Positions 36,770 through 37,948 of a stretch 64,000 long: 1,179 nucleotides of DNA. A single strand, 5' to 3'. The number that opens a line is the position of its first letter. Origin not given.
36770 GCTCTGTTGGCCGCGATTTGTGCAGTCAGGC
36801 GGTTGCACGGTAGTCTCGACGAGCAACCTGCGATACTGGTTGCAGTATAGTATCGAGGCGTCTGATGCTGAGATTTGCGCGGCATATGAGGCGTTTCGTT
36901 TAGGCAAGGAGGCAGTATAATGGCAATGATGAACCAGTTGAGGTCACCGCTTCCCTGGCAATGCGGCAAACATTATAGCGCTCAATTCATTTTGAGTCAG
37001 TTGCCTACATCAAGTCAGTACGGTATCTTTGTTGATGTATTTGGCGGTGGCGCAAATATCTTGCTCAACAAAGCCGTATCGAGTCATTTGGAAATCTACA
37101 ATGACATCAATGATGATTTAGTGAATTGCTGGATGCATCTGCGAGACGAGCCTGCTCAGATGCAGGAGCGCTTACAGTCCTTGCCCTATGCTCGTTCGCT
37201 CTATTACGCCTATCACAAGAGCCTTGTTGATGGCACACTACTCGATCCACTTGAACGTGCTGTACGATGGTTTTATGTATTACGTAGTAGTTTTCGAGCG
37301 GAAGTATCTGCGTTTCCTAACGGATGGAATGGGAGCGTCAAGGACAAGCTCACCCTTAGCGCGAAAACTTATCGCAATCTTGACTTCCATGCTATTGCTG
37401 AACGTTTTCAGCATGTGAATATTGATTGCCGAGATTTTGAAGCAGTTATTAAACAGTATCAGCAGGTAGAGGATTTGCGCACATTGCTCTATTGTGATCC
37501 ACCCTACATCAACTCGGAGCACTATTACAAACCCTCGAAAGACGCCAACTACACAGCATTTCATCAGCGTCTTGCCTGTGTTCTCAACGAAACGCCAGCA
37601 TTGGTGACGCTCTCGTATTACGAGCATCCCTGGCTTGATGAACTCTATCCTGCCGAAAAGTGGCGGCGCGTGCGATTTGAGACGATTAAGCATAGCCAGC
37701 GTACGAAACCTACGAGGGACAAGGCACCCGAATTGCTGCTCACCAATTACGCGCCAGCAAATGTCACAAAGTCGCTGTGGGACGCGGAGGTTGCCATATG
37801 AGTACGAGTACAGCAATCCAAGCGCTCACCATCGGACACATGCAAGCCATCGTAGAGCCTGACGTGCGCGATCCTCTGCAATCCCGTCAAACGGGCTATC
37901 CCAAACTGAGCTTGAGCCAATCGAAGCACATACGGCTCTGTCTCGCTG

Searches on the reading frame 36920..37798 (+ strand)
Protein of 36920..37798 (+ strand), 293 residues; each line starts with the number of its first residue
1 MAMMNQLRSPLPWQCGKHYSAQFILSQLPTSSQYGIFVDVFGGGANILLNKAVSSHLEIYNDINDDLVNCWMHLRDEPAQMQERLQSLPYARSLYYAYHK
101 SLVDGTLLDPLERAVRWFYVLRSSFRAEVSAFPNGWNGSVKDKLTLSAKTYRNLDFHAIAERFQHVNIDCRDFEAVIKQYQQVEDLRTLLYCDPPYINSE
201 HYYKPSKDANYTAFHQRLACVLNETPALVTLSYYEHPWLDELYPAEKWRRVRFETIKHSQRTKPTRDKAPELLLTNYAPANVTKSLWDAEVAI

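Call 38: search_protein_families(library=phrogs, max_evalue=0.001, proteins=[window:36920-37798:+])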
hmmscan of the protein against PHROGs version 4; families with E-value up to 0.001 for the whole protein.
window:36920-37798:+ (293 aa): 5 families
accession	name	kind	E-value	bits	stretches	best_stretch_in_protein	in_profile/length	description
phrog_56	-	other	2.2e-59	203.4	1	1-280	55-326/647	DNA methyltransferase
phrog_1996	-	other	3.2e-21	76.8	1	124-281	4-145/150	DNA methyltransferase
phrog_23217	-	unknown function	4e-14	53.7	1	7-119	3-108/109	-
phrog_13242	-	unknown function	8.5e-09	35.9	1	15-197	33-198/450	-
phrog_116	-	other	0.00011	21.7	1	38-198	539-693/779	DNA methyltransferase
